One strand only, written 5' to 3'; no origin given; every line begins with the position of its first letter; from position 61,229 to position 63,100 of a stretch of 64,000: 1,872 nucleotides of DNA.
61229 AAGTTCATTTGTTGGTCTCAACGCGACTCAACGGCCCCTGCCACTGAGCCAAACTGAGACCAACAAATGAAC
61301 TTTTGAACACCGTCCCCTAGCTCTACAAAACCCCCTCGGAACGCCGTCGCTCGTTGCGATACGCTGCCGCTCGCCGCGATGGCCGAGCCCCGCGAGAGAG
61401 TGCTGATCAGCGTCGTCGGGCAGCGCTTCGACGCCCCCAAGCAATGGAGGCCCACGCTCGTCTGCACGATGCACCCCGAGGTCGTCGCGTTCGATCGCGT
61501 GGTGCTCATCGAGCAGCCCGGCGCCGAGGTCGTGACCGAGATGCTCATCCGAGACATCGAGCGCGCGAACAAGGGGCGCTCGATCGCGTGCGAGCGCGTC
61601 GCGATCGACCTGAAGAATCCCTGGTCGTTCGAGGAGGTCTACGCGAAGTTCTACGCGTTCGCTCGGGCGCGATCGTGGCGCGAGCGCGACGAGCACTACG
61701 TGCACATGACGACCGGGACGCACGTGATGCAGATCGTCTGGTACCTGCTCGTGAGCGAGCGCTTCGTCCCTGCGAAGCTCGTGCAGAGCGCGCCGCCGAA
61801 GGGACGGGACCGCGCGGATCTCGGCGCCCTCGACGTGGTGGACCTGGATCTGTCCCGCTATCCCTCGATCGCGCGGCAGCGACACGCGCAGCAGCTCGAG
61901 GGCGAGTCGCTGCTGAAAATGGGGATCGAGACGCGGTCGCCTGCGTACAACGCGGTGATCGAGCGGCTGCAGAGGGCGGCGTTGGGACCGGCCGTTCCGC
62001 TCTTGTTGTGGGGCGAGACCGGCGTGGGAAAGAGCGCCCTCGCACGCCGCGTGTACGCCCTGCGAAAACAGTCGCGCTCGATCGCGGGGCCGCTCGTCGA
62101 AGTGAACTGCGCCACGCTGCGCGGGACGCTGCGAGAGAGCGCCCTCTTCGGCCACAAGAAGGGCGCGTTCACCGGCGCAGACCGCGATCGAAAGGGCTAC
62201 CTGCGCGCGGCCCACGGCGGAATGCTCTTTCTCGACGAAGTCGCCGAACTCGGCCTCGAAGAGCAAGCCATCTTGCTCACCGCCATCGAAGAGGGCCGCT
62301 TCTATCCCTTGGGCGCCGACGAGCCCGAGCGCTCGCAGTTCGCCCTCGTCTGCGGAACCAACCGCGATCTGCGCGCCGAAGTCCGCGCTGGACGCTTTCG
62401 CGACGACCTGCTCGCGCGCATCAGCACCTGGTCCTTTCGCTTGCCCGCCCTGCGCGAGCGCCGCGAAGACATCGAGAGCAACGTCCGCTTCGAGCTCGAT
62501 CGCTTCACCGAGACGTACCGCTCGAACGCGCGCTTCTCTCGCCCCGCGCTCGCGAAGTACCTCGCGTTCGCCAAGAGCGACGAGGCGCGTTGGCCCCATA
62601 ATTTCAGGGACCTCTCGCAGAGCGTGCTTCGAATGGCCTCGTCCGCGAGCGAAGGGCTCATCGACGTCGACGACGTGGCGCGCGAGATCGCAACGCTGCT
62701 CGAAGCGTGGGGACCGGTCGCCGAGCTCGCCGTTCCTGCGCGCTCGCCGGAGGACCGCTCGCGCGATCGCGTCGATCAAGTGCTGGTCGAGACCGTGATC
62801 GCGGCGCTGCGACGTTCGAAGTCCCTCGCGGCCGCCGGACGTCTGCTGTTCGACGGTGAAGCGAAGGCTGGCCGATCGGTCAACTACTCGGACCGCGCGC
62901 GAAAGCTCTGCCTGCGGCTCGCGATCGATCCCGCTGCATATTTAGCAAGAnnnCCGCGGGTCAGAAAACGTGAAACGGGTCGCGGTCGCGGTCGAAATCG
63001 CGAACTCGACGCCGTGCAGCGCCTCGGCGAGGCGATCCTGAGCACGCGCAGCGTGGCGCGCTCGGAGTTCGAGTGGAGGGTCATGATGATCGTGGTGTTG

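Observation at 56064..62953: Non-canonical Rtc RNA-repair locus: rtcR divergent from ABC permease - ABC ATPase - rtcB - RNase II/R-like exoribonuclease, with no rtcA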

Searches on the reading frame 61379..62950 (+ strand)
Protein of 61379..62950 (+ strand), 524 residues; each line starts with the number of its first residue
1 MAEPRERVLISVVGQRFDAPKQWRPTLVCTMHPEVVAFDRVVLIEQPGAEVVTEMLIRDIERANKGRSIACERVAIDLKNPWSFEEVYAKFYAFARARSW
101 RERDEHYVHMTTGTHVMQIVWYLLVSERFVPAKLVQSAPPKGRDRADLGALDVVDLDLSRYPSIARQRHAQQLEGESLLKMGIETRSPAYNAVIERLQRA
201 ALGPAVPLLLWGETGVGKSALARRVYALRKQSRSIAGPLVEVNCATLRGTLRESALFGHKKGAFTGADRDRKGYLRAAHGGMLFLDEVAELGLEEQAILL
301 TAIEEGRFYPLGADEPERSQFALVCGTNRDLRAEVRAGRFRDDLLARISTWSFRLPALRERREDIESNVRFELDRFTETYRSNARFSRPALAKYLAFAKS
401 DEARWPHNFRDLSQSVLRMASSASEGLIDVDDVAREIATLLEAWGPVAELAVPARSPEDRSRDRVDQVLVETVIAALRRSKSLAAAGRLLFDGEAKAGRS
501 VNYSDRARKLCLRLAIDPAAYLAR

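Call 8: search_protein_families(library=pfam, proteins=[window:61379-62950:+], max_evalue=0.01)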
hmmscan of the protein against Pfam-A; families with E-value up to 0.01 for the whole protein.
window:61379-62950:+ (524 aa): 9 families
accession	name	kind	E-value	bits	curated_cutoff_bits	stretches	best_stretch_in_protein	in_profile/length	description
PF00158.32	Sigma54_activat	-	9.9e-48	162.4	20.2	1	185-351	3-165/168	Sigma-54 interaction domain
PF06956.16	RtcR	-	8e-44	149.7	23.1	1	6-182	2-183/183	Regulator of RNA terminal phosphate cyclase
PF14532.12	Sigma54_activ_2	-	2.6e-14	54.1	25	1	186-358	3-138/138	Sigma-54 interaction domain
PF07728.20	AAA_5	-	1.6e-07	31.9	22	1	207-324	1-118/139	AAA domain (dynein-related subfamily)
PF25601.1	AAA_lid_14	-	9.2e-07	29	27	1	359-438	1-75/87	AAA+ ATPase lid domain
PF01078.27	Mg_chelatase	-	1.3e-05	25.2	20.3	1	207-307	24-134/207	Magnesium chelatase, subunit ChlI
PF00004.35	AAA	-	0.00012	23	21.2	1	208-340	1-123/131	ATPase family associated with various cellular activities (AAA)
PF13191.12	AAA_16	-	0.00027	21.9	32.6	1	190-251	9-73/167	AAA ATPase domain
PF13401.12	AAA_22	-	0.0061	17.3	27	0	208-242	8-41/130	AAA domain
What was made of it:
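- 61379..62953 (+): rtcR: CARF-like RtcR N-domain, sigma-54 AAA+ domain (GAFTGA present) and C-terminal DNA-binding region. It is the only gene of the set with an intact ORF in the window. Pfam RtcR 8e-44 and Sigma54_activat 1e-47 (call 8).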

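Call 12: find_related_loci(query=window:61379-62950:+, collection=genome_contigs, flank=10000)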
Query window:61379-62950:+ (524 aa) in genome_contigs; peptide patterns used: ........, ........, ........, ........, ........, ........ (x = any residue, [..] = any of these).
275 stretches matched a pattern; 166 encode a relative of the query (tblastn E <= 1e-3); the best 80 are kept; 80 distinct loci.
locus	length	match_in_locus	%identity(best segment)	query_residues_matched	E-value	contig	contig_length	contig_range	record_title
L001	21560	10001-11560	79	6-524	0e+0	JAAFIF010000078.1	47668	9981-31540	MAG: Myxococcales bacterium isolate bin23.maxbin.ball.042 WN_Myxococcales_1_scaffold_249, whole genome shotgun sequence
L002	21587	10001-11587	73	1-524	0e+0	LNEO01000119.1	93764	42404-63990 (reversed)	MAG: Deltaproteobacteria bacterium Ga0077539 Ga0077539_1100.3, whole genome shotgun sequence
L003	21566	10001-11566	72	6-524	0e+0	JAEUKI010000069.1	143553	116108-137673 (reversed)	MAG: Myxococcales bacterium isolate new MAG-91 k141_1322390, whole genome shotgun sequence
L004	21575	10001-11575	66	1-522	0e+0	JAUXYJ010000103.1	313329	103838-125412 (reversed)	MAG: Deltaproteobacteria bacterium isolate C18_concoct.bin.16 C18_k141_126574, whole genome shotgun sequence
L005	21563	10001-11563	43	5-516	3e-133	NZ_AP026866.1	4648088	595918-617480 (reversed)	Oceaniferula spumae strain NT6N chromosome, complete genome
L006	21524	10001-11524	46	13-517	7e-130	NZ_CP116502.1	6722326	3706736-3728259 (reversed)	Pseudomonas danubii strain JDS02PS016 chromosome, complete genome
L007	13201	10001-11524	46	13-517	9e-130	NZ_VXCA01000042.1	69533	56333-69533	Pseudomonas atagonensis strain PS14 morimoto447_S15_L001_R1_001_(paired)_contig_42, whole genome shotgun sequence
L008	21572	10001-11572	46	5-516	4e-129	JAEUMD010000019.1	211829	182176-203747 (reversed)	MAG: Hyphomicrobiaceae bacterium isolate new MAG-138 k141_1782164, whole genome shotgun sequence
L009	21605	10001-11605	46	5-520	4e-128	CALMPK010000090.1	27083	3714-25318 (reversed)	MAG TPA_asm: uncultured Hyphomicrobiaceae bacterium isolate SRR2107213_bin.22_CONCOCT_v1.1_MAG genome assembly, contig:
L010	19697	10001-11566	45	1-514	1e-127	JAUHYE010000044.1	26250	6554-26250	MAG: Phycisphaerae bacterium isolate 3_bin.40 NODE_2345_length_26250_cov_1.059028, whole genome shotgun sequence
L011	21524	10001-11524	46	13-517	4e-127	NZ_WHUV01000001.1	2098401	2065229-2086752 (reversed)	Pseudomonas piscis strain MC042 Scaffold1_1, whole genome shotgun sequence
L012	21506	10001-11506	47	13-517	4e-127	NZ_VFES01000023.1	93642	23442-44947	Pseudomonas grimontii strain DSM 17515 23_93642_10.7951, whole genome shotgun sequence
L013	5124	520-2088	42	8-517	1e-127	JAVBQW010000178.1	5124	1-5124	MAG: Thermoguttaceae bacterium isolate EPI_MAG_00177 c_000004661680, whole genome shotgun sequence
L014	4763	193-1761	43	8-517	3e-128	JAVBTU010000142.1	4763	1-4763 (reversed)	MAG: Thermoguttaceae bacterium isolate EPI_MAG_00259 c_000004969254, whole genome shotgun sequence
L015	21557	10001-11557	44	5-517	3e-126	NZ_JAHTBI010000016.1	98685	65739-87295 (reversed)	Pseudomonas aegrilactucae strain MAFF 301350 sequence016, whole genome shotgun sequence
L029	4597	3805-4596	60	1-269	3e-100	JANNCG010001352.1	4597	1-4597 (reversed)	MAG: Myxococcales bacterium isolate OTE_78_metabat_205 OTE_78_k141_312149, whole genome shotgun sequence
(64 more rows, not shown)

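Call 24: search_protein_families(library=pfam, proteins=[L001:8886-9929:-, L001:8278-8889:-, L001:1378-3285:-, L001:3340-4587:-, L001:4834-5874:+, L001:5739-8261:+], max_evalue=0.01)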
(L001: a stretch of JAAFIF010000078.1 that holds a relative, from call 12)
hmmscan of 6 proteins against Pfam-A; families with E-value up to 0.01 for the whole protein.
L001:8886-9929:- (348 aa): 0 families

L001:8278-8889:- (204 aa): 9 families
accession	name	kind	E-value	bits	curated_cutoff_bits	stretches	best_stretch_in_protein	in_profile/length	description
PF00005.33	ABC_tran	-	1.4e-20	74.7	25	1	20-154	3-136/137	ABC transporter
PF13304.12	AAA_21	-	1.8e-10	41.9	27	2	31-47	3-19/304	AAA domain, putative AbiEii toxin, Type IV TA system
PF02463.25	SMC_N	-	8.6e-06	25.8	40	0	25-47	22-44/220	RecF/RecN/SMC N terminal domain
PF13555.12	AAA_29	-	0.0002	21.5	27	1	25-48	21-43/61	P-loop containing region of AAA domain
PF03193.22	RsgA_GTPase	-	0.0011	19.3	30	1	14-58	93-137/174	RsgA GTPase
PF01580.24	FtsK_SpoIIIE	-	0.0015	18.5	24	1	20-49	35-61/221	FtsK/SpoIIIE family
PF13191.12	AAA_16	-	0.0036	18.3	32.6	1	30-64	27-61/167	AAA ATPase domain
PF13476.12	AAA_23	-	0.0044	18.1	27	1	31-50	23-42/201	AAA domain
PF05729.18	NACHT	-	0.0077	16.5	26.7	0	29-54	2-27/167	NACHT domain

L001:1378-3285:- (636 aa): 4 families
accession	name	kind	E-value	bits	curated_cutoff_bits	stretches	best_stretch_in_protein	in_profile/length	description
PF00773.25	RNB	-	3.3e-89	299.8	29.3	1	181-509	1-325/326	RNB domain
PF18614.7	RNase_II_C_S1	-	1.1e-05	25.6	26.6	1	609-634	33-58/59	RNase II-type exonuclease C-terminal S1 domain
PF08206.17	OB_RNB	-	1.5e-05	25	24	1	20-67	1-46/58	Ribonuclease B OB domain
PF00575.29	S1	-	0.00014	22.6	22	1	555-631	4-70/74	S1 RNA binding domain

L001:3340-4587:- (416 aa): 1 family
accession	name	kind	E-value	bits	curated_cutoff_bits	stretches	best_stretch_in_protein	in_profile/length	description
PF01139.22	RtcB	-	1.6e-83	281.8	27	3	127-332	135-372/426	tRNA-splicing ligase RtcB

L001:4834-5874:+ (347 aa): 0 families

L001:5739-8261:+ (841 aa): 0 families
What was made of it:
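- On RNase II/R (RNB) exoribonucleases: Calls 8 and 24.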

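Call 31: find_homologous_proteins(query=L001:1378-3285:-, max_evalue=1e-20)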
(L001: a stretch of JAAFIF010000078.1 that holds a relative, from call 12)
Query L001:1378-3285:- (636 aa): 1601 proteins with E <= 1e-20 among 8000 candidates; the best 120 are listed.
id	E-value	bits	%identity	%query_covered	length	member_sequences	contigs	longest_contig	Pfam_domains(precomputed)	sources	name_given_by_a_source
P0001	0.0e+0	1351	98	99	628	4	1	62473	PF00773.26,PF08206.18,PF18614.8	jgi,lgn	jgi:ribonuclease R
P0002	0.0e+0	1262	90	99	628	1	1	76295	PF00773.26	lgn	-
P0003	0.0e+0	1236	87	99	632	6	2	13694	PF00773.26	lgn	-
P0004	0.0e+0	1107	79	99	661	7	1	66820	PF00773.26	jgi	jgi:ribonuclease R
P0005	0.0e+0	1106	80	98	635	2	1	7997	PF00773.26,PF08206.18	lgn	-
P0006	0.0e+0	1106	80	99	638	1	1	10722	PF00773.26,PF08206.18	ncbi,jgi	jgi:ribonuclease R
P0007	0.0e+0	1047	77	97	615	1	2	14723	PF00773.26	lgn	-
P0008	1.1e-291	987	72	98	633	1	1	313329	PF00773.26,PF08206.18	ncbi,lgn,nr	ncbi:MAG: VacB/RNase II family 3'-5' exoribonuclease [Deltaproteobacteria bacterium]|nr:VacB/RNase I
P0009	6.1e-291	984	70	97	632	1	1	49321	PF00575.30,PF00773.26,PF08206.18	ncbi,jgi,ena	jgi:ribonuclease R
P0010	1.8e-287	973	70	97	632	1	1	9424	PF00575.30,PF00773.26,PF08206.18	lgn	-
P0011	1.0e-233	795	60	98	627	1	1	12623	PF00575.30,PF00773.26,PF08206.18,PF18614.8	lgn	-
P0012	5.2e-232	790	60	97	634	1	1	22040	PF00773.26,PF08206.18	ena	-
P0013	6.5e-231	786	60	98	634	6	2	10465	PF00575.30,PF00773.26,PF08206.18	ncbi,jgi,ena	jgi:ribonuclease R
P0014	8.6e-231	786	60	99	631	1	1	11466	PF00773.26,PF08206.18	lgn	-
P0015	6.0e-230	783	61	98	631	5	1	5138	PF00773.26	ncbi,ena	-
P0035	2.4e-221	755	60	97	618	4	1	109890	PF00773.26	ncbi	ncbi:MAG: ribonuclease R [Polyangiales bacterium]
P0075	1.4e-216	739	58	97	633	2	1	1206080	PF00575.30,PF00773.26,PF08206.18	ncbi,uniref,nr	ncbi:VacB/RNase II family 3'-5' exoribonuclease [Myxococcus stipitatus]|uniref:ribonuclease R family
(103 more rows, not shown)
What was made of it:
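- Closest known: RNase R / RNase II. Different: It is a ~630-aa Myxococcota-wide subgroup (call 31).
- RNB is the positional orthologue of a pan-Myxococcota gene (call 31).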

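Call 32: find_encoding_contigs(protein=P0075, flank=8000, max_places=2)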
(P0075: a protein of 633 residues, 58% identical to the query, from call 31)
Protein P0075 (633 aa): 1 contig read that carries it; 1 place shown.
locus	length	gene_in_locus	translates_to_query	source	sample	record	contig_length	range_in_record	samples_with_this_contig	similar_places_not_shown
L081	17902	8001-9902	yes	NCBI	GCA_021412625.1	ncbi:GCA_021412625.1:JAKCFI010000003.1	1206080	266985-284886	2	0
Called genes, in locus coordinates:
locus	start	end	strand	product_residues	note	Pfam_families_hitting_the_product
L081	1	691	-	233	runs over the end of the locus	PF04250:DUF429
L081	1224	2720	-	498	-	-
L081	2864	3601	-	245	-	PF10988:DUF2807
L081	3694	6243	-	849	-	PF00069:Pkinase, PF07714:PK_Tyr_Ser-Thr, PF08308:PEGA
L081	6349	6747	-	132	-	PF13560:HTH_31, PF12844:HTH_19 (weak), PF01381:HTH_3, PF13443:HTH_26 (weak)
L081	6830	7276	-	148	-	-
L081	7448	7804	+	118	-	-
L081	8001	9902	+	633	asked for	PF08206:OB_RNB (weak), PF00575:S1 (faint), PF00773:RNB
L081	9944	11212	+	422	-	PF14412:AHH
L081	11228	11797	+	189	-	PF07791:Imm11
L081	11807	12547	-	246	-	-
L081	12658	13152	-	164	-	PF03692:CxxCxxCC (weak)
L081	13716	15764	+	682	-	PF07238:PilZ (faint)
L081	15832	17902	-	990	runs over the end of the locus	PF07504:FTP, PF02128:Peptidase_M36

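Call 33: find_encoding_contigs(protein=P0035, flank=8000, max_places=2)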
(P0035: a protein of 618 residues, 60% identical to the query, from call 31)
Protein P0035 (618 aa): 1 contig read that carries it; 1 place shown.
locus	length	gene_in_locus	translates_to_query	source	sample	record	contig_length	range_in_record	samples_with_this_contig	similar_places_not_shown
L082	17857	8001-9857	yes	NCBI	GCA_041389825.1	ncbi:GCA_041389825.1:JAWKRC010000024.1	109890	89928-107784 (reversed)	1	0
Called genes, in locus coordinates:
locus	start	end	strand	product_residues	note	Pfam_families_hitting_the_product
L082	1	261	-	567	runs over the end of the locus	PF13517:FG-GAP_3, PF01839:FG-GAP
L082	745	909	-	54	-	-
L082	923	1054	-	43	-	-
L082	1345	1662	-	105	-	-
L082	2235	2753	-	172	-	-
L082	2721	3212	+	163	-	-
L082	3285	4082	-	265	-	PF05721:PhyH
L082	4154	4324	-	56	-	-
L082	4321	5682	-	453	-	PF00916:Sulfate_transp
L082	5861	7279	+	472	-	PF01225:Mur_ligase, PF08245:Mur_ligase_M, PF02875:Mur_ligase_C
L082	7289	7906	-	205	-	PF28474:DUF8412, PF13376:OmdA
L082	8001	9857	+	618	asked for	PF00773:RNB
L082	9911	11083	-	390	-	PF00009:GTP_EFTU, PF03144:GTP_EFTU_D2, PF03143:GTP_EFTU_D3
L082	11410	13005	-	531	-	PF04675:DNA_ligase_A_N, PF01068:DNA_ligase_A_M, PF04679:DNA_ligase_A_C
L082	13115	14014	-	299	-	-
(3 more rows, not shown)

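Call 34: find_encoding_contigs(protein=P0009, flank=9000, max_places=2)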
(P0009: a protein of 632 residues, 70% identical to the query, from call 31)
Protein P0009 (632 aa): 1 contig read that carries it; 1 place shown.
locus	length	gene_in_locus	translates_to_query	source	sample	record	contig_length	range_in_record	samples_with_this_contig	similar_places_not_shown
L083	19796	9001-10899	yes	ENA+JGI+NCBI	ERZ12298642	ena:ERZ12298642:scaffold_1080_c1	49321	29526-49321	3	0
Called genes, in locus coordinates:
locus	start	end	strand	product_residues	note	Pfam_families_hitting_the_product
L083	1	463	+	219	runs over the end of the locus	PF13442:Cytochrome_CBB3, PF00034:Cytochrom_C (faint)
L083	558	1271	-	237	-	PF13672:PP2C_2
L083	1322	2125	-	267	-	PF03815:LCCL, PF08642:Rxt3 (weak)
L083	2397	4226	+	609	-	PF02771:Acyl-CoA_dh_N (weak), PF02770:Acyl-CoA_dh_M, PF00441:Acyl-CoA_dh_1, PF22924:ACOX_C_alpha1 (weak), PF12806:Acyl-CoA_dh_C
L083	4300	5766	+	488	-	PF00069:Pkinase, PF07714:PK_Tyr_Ser-Thr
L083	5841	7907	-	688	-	-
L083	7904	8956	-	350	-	PF20030:bpMoxR (faint), PF07726:AAA_3, PF07728:AAA_5, PF17863:AAA_lid_2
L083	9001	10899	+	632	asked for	PF08206:OB_RNB (weak), PF00773:RNB, PF00575:S1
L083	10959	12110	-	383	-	PF00069:Pkinase, PF07714:PK_Tyr_Ser-Thr, PF17667:Pkinase_fungal (weak)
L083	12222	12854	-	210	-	PF07947:YhhN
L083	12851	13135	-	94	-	-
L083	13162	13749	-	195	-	PF20000:fvmX2 (faint), PF20003:fvmX5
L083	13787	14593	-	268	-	PF02633:Creatininase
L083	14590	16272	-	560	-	PF00501:AMP-binding, PF13193:AMP-binding_C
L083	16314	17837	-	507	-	PF02771:Acyl-CoA_dh_N (weak), PF02770:Acyl-CoA_dh_M, PF00441:Acyl-CoA_dh_1, PF08028:Acyl-CoA_dh_2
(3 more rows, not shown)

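Call 35: find_encoding_contigs(protein=P0012, flank=9000, max_places=2)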
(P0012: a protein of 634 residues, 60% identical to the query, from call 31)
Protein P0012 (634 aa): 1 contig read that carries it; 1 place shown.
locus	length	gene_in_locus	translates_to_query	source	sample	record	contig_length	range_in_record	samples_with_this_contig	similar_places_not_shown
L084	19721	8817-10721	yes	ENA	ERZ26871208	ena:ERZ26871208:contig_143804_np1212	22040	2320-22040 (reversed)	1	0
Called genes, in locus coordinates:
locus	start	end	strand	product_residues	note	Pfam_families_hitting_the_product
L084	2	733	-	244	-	?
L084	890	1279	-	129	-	-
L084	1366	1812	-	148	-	-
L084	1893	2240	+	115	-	-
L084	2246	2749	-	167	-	PF07714:PK_Tyr_Ser-Thr, PF00069:Pkinase, PF17667:Pkinase_fungal (weak)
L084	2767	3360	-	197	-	-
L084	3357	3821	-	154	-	-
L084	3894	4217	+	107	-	-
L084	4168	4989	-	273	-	-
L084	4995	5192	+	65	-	-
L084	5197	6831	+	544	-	-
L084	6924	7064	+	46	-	-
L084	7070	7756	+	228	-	PF01435:Peptidase_M48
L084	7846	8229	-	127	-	-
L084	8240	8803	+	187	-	-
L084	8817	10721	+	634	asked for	PF08206:OB_RNB (weak), PF00773:RNB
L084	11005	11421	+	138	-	-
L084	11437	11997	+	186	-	-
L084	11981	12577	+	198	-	PF13103:TonB_2 (weak)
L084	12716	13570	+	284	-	PF00005:ABC_tran, PF13304:AAA_21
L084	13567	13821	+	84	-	-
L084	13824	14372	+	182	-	PF06182:ABC2_membrane_6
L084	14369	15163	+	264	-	PF06182:ABC2_membrane_6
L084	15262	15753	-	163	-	PF06172:Cupin_5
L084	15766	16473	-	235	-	PF00535:Glycos_transf_2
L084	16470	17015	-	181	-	PF25087:GMPPB_C (faint), PF14602:Hexapep_2 (faint), PF00132:Hexapep (weak)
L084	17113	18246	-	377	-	-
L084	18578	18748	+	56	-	-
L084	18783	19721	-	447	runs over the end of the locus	PF08308:PEGA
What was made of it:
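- It is unlinked to rtcB in L081-L084 (calls 32-35).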

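Call 36: find_encoding_contigs(protein=P0002, flank=10000, max_places=2)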
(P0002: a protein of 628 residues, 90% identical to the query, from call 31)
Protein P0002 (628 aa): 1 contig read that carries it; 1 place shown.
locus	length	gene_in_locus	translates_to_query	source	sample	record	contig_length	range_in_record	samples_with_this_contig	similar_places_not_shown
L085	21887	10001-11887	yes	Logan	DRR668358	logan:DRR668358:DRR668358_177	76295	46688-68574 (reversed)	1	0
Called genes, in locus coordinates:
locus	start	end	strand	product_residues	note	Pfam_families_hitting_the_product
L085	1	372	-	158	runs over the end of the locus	-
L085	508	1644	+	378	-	-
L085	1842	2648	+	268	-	PF00487:FA_desaturase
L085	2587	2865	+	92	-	-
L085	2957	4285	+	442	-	PF00675:Peptidase_M16, PF05193:Peptidase_M16_C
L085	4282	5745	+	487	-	PF00675:Peptidase_M16 (weak), PF05193:Peptidase_M16_C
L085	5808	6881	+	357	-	PF01784:DUF34_NIF3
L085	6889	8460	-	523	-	PF06956:RtcR, PF00158:Sigma54_activat, PF01078:Mg_chelatase (faint), PF13191:AAA_16 (weak), PF14532:Sigma54_activ_2, PF07728:AAA_5 (weak), PF25601:AAA_lid_14 (weak)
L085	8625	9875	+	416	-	PF01139:RtcB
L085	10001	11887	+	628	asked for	PF00773:RNB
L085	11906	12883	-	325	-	PF03109:ABC1 (faint), PF00069:Pkinase, PF07714:PK_Tyr_Ser-Thr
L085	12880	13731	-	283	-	-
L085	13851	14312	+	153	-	PF13473:Cupredoxin_1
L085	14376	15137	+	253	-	PF00149:Metallophos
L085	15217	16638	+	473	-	PF01565:FAD_binding_4, PF02913:FAD-oxidase_C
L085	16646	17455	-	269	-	PF00561:Abhydrolase_1, PF12146:Hydrolase_4, PF12697:Abhydrolase_6, PF03096:Ndr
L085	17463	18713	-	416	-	PF00389:2-Hacid_dh, PF02826:2-Hacid_dh_C, PF22629:ACT_AHAS_ss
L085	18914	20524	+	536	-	-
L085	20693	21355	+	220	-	PF04386:SspB (weak)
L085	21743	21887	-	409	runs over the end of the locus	PF03600:CitMHS, PF02040:ArsB (weak)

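Call 46: find_homologous_proteins(query=L001:8886-9929:-, max_evalue=0.001)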
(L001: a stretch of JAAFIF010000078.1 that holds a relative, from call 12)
Query L001:8886-9929:- (348 aa): 4 proteins with E <= 0.001 among 8000 candidates.
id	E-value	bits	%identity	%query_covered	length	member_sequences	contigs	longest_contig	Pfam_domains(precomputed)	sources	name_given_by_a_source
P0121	6.0e-193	659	97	100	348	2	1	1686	-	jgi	jgi:hypothetical protein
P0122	1.9e-145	503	77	99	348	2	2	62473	-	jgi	jgi:hypothetical protein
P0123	5.4e-84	301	56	93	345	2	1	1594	-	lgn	-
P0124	4.9e-81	291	54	95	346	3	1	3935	-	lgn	-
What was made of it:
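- Closest known: Two-gene ABC exporters with a short CcmA/DrrA-like ATPase and a separate membrane subunit. Different: The family is confined to a handful of Myxococcales MAGs (call 46).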
